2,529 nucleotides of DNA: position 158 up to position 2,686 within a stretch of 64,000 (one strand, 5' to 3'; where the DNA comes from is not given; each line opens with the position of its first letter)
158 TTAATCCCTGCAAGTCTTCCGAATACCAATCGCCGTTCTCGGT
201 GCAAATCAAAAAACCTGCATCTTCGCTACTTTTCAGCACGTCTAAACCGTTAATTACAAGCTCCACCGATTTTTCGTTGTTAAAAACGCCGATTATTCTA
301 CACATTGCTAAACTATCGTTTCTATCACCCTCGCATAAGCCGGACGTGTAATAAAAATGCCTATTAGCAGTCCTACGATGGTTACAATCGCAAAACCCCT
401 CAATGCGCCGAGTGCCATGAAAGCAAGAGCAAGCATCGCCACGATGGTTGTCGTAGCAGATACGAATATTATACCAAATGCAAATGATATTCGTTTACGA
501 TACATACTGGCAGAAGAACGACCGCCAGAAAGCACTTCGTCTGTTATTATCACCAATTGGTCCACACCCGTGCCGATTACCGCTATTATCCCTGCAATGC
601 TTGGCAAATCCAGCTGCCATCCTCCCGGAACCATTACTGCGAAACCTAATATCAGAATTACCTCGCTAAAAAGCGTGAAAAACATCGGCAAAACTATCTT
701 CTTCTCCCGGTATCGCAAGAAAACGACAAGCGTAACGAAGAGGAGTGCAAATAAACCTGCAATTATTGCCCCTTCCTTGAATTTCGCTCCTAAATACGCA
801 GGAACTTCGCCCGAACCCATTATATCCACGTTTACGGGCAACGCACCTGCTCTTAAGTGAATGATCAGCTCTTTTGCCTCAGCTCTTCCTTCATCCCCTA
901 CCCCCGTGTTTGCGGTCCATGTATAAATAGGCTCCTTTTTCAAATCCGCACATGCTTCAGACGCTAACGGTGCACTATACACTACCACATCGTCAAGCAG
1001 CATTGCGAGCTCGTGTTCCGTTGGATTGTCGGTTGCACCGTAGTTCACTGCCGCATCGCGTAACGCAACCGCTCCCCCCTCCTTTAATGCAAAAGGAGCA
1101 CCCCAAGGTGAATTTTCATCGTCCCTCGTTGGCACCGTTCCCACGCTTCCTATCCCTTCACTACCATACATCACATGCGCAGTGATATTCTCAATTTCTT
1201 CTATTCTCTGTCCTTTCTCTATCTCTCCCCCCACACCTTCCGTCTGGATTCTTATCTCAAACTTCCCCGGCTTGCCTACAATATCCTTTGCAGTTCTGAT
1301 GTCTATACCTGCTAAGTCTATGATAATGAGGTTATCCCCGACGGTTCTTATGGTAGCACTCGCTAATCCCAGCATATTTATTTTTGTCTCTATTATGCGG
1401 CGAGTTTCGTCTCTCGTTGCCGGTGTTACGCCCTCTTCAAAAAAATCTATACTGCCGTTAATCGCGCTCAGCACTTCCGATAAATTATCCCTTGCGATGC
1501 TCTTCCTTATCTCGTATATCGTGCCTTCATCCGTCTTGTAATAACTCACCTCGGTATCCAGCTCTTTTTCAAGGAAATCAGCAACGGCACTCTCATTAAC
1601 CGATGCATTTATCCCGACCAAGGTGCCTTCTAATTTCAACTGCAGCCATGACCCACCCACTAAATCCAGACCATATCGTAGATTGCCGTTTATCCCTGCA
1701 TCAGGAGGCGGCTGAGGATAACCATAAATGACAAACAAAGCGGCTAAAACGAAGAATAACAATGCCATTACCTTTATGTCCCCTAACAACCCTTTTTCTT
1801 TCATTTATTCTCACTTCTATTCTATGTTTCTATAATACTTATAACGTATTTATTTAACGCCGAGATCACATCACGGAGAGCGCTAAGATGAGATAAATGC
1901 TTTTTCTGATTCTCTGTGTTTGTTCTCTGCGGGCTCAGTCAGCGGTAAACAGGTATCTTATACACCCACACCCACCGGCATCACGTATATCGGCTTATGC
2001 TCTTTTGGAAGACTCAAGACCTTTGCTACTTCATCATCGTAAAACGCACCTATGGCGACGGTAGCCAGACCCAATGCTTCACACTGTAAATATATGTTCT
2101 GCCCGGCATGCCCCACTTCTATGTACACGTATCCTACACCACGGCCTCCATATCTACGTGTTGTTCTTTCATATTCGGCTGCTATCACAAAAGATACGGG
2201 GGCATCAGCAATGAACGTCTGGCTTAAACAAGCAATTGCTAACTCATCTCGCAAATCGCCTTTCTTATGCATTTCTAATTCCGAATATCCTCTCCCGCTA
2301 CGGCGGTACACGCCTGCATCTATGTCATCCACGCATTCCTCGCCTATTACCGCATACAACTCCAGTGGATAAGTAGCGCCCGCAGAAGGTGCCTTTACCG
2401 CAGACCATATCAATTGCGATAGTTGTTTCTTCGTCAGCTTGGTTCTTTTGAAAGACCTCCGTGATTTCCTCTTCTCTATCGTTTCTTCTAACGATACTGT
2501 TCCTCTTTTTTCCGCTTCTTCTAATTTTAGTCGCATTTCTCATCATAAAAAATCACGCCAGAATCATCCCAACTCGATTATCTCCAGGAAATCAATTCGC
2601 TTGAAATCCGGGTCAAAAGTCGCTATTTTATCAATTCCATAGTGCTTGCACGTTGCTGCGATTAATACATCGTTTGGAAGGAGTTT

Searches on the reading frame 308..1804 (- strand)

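Call 11: search_protein_families(library=pfam, proteins=[window:308-1804:-], max_evalue=0.001)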
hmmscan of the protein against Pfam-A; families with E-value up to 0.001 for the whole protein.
window:308-1804:- (498 aa): 2 families
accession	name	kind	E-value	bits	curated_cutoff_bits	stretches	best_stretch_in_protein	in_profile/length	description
PF02355.23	SecD_SecF_C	-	6.1e-15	55.6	20.5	1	333-484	20-173/189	Protein export membrane protein SecD/SecF, C-terminal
PF21760.3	SecD_1st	-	8.6e-08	32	27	1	133-186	3-57/60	Protein translocase subunit SecDF, P1 domain, N-terminal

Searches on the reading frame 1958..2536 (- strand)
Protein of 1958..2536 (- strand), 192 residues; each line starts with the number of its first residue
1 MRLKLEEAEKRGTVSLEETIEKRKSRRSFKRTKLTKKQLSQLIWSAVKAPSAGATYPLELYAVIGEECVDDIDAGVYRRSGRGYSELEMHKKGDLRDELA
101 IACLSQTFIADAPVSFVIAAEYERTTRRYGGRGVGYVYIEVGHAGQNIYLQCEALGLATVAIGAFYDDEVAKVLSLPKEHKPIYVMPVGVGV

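Call 11: search_protein_families(library=pfam, proteins=[window:1958-2536:-], max_evalue=0.001)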
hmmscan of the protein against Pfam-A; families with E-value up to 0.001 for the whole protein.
window:1958-2536:- (192 aa): 2 families
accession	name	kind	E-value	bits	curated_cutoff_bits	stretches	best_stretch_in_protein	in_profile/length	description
PF00881.29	Nitroreductase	-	1.4e-30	107.1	23.5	1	20-189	1-166/167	Nitroreductase family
PF14512.11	TM1586_NiRdase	-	2.5e-07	31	27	0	140-191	83-133/215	Putative TM nitroreductase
